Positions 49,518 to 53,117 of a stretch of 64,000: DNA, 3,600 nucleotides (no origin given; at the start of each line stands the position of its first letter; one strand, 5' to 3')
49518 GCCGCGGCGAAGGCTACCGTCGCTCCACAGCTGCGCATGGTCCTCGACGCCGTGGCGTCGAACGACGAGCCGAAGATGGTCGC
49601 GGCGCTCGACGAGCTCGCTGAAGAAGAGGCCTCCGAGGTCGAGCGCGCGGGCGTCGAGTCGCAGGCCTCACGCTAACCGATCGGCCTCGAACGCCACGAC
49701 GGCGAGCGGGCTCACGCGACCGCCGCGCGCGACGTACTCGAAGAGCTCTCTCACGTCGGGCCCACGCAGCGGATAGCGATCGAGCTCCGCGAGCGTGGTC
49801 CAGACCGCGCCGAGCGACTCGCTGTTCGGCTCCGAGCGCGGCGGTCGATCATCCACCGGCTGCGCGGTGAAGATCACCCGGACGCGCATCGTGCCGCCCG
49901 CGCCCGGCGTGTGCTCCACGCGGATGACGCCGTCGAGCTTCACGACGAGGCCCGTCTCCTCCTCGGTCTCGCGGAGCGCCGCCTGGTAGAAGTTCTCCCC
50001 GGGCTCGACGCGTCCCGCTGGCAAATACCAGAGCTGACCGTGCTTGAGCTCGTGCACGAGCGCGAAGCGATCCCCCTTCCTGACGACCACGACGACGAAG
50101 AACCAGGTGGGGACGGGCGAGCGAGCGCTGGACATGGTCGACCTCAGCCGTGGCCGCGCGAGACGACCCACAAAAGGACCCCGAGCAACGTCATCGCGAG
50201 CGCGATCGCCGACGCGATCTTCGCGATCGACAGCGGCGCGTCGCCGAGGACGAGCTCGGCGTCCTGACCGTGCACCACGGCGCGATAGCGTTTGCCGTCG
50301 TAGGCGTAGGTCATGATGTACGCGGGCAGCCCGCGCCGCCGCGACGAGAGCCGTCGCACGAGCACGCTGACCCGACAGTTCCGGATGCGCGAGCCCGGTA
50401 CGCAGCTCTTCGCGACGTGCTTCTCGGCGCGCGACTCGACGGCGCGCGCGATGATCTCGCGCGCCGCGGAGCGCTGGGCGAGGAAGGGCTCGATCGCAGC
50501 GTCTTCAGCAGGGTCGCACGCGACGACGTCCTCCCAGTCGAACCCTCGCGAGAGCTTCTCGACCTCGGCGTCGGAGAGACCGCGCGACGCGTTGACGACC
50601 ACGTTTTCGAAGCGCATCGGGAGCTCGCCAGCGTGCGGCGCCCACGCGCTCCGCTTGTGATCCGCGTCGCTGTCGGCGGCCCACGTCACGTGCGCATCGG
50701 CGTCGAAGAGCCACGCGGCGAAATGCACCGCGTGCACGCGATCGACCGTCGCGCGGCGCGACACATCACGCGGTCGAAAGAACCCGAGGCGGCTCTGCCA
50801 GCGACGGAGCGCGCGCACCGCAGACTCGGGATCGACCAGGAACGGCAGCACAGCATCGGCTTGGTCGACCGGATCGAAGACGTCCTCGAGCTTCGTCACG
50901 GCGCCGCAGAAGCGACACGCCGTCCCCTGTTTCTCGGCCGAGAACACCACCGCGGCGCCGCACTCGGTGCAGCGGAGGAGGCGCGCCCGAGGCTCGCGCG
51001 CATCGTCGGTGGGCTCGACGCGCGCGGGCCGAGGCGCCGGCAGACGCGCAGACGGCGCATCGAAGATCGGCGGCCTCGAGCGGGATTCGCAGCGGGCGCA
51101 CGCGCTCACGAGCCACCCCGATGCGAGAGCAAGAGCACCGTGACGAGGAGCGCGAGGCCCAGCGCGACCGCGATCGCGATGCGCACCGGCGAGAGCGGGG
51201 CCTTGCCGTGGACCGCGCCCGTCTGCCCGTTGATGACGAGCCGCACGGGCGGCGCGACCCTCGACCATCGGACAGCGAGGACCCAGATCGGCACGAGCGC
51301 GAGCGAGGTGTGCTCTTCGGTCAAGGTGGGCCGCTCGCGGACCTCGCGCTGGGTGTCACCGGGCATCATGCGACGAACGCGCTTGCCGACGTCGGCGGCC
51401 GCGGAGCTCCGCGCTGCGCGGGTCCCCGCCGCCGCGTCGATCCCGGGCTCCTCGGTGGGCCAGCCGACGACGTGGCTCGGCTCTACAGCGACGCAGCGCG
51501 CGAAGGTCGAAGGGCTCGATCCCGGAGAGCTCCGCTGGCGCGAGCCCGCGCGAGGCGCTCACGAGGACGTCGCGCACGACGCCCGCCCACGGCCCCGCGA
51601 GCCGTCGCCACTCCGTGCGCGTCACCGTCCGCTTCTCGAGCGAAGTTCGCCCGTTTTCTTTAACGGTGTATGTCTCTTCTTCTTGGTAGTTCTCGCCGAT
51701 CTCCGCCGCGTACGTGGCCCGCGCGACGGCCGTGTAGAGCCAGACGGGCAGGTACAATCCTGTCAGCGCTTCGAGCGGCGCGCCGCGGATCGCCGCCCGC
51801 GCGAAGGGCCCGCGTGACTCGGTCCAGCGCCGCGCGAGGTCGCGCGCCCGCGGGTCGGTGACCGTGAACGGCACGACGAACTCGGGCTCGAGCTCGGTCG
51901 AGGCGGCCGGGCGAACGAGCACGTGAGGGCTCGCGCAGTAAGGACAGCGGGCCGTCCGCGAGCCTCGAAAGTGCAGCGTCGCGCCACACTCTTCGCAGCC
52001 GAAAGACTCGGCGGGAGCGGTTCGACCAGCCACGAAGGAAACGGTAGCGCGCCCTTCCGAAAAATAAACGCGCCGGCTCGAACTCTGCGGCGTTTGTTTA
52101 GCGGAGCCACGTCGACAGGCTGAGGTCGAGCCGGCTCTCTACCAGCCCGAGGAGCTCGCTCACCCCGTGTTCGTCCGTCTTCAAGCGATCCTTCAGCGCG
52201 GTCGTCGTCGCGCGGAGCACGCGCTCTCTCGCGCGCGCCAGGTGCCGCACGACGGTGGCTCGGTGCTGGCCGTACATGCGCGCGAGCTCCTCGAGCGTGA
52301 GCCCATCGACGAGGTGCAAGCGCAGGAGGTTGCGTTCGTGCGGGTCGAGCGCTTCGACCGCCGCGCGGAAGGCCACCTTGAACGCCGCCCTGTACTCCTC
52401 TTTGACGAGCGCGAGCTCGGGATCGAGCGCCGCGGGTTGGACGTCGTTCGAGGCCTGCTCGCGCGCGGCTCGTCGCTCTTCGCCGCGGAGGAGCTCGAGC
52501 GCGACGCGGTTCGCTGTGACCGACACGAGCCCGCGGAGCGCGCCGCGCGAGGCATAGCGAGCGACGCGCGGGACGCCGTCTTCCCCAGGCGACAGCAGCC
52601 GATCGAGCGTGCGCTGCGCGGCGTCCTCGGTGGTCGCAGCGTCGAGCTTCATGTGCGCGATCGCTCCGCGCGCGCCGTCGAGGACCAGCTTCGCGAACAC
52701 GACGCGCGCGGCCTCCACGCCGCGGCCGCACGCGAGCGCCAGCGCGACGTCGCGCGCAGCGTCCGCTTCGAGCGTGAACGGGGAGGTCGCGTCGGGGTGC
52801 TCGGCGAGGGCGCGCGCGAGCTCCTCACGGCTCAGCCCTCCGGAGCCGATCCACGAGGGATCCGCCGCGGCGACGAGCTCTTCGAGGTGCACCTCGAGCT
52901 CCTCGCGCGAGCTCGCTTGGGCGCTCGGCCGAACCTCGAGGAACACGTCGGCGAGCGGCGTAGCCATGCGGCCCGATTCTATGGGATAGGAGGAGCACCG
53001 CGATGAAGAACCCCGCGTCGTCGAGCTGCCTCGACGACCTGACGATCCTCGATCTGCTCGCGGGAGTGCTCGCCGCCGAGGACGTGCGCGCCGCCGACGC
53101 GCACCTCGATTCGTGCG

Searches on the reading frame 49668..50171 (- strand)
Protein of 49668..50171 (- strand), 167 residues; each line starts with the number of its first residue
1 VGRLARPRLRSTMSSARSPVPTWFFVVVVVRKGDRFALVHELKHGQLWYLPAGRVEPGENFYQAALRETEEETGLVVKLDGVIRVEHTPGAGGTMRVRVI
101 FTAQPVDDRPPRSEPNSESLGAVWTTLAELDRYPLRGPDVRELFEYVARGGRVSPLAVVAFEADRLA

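Call 31: search_protein_families(library=pfam, proteins=[window:49668-50171:-], max_evalue=0.001)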
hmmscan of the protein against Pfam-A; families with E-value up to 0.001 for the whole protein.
window:49668-50171:- (167 aa): 2 families
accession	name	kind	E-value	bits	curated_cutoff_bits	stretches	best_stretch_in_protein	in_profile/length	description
PF00293.34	NUDIX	-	3.6e-17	63.1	21.1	1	26-134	7-122/134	NUDIX domain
PF14815.12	NUDIX_4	-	1e-05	25.7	35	1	27-138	2-106/113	NUDIX domain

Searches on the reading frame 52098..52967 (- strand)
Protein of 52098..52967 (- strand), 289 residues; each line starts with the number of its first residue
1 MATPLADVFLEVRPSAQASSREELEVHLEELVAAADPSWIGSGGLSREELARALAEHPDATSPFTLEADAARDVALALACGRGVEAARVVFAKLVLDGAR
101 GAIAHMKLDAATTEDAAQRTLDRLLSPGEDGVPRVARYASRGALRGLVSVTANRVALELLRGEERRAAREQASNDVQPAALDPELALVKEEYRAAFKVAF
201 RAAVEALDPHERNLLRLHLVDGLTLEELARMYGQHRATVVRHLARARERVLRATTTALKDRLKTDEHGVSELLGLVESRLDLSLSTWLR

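Call 31: search_protein_families(library=pfam, proteins=[window:52098-52967:-], max_evalue=0.001)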
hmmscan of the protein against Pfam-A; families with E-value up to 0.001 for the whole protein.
window:52098-52967:- (289 aa): 3 families
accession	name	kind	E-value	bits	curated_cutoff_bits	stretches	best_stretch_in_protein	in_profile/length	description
PF08281.18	Sigma70_r4_2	-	6.9e-08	32.5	25.7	1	199-249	3-53/54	Sigma-70, region 4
PF04545.22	Sigma70_r4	-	3.9e-06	26.7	24.1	1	204-249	2-47/50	Sigma-70, region 4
PF13936.12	HTH_38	-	0.00028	21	27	1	207-245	5-43/44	Helix-turn-helix domain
